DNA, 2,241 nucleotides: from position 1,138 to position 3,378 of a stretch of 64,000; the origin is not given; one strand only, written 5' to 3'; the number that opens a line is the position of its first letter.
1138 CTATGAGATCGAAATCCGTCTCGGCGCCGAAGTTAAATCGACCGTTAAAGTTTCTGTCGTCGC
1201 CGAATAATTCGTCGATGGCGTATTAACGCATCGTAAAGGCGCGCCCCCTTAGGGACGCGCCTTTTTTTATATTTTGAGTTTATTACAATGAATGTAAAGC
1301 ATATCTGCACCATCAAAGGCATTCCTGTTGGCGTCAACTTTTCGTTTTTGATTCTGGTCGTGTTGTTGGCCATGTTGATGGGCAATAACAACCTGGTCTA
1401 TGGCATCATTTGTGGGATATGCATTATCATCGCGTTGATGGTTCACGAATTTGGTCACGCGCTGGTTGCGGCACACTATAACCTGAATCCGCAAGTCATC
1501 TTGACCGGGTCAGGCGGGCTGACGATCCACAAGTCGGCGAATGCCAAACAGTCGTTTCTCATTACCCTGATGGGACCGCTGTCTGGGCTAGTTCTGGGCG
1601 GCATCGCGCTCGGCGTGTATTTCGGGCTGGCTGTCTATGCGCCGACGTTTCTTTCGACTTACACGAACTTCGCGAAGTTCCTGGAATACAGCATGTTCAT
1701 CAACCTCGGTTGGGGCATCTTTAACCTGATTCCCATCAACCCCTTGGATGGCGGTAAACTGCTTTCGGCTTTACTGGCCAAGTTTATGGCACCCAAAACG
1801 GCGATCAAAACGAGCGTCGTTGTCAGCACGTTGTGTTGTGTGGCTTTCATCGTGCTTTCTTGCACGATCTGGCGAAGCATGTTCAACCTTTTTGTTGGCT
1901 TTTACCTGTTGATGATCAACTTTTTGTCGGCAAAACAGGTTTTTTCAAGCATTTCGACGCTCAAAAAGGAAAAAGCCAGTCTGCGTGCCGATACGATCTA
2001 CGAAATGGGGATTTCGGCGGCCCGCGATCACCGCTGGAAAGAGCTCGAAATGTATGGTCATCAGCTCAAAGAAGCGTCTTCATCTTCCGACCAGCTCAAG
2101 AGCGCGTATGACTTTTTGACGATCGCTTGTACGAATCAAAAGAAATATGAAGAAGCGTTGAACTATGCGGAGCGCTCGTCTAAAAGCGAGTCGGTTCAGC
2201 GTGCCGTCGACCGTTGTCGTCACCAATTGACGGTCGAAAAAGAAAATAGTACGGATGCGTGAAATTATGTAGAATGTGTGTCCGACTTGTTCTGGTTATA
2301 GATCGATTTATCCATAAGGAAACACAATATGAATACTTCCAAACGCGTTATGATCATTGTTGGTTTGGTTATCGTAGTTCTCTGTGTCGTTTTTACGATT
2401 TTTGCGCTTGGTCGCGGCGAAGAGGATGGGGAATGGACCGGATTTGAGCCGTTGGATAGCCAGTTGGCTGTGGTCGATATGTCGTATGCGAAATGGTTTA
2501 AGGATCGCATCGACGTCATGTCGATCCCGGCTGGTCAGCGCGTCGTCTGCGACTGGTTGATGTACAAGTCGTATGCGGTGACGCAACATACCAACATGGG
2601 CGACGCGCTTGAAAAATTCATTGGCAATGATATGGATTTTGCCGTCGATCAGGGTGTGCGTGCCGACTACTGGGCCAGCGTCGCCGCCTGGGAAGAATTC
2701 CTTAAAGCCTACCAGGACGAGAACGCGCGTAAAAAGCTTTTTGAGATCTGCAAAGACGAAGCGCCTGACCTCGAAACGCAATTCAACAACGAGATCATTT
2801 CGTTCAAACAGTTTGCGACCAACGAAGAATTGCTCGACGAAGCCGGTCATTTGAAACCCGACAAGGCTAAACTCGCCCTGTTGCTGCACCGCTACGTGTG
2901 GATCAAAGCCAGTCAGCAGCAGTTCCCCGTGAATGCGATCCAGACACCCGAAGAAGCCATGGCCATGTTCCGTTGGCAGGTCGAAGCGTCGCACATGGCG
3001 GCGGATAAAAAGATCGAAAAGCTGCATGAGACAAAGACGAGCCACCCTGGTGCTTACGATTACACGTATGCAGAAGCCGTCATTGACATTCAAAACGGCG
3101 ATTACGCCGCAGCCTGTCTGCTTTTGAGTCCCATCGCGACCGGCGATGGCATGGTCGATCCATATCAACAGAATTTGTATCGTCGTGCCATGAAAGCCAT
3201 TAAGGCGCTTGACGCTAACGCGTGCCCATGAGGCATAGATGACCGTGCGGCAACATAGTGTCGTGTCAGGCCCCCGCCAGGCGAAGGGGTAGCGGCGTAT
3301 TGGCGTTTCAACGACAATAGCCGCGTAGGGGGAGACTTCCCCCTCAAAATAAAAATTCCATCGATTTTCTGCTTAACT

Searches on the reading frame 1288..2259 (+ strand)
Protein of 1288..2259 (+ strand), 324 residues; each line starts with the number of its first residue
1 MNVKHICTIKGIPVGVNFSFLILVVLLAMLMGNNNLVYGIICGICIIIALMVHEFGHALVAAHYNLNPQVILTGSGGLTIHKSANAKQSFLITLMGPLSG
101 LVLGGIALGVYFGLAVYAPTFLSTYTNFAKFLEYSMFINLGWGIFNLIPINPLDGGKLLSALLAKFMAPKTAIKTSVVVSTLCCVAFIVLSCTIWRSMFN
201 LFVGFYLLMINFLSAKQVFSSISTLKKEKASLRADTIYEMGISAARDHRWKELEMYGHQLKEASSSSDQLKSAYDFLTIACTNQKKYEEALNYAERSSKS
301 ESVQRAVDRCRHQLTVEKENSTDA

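Call 17: search_protein_families(library=pfam, proteins=[window:1288-2259:+], max_evalue=0.01)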
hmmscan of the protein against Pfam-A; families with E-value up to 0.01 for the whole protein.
window:1288-2259:+ (324 aa): 2 families
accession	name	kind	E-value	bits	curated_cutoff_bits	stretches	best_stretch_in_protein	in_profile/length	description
PF02163.28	Peptidase_M50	-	2e-12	47.3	27.2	1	44-176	4-210/221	Peptidase family M50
PF13398.12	Peptidase_M50B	-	0.0029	17.8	26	0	35-110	14-88/201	Peptidase M50B-like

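Call 55: search_protein_families(library=ncbifam, proteins=[window:1288-2259:+], max_evalue=0.01)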
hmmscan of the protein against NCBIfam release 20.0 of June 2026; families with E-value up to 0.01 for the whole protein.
window:1288-2259:+ (324 aa): 2 families
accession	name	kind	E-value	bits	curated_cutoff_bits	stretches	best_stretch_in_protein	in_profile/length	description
TIGR00054.1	TIGR00054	equivalog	0.0024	16.8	147.55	1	125-182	342-399/421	RIP metalloprotease RseP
NF041824.1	daptide_HExxH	equivalog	0.0059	15.8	300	0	44-64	165-185/379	daptide biosynthesis intramembrane metalloprotease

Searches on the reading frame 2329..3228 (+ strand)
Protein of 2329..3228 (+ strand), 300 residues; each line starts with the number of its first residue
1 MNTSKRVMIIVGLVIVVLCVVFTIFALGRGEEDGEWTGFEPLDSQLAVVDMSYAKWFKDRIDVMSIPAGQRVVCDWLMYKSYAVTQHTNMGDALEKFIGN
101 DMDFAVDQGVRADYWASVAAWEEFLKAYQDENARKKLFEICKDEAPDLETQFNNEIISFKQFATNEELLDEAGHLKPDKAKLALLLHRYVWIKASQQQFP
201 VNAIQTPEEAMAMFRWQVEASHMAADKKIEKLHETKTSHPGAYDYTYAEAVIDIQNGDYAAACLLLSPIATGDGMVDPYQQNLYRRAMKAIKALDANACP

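Call 17: search_protein_families(library=pfam, proteins=[window:2329-3228:+], max_evalue=0.01)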
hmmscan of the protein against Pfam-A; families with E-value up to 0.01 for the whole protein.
window:2329-3228:+ (300 aa): 0 families

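Call 55: search_protein_families(library=ncbifam, proteins=[window:2329-3228:+], max_evalue=0.01)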
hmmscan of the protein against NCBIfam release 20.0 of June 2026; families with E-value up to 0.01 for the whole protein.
window:2329-3228:+ (300 aa): 0 families
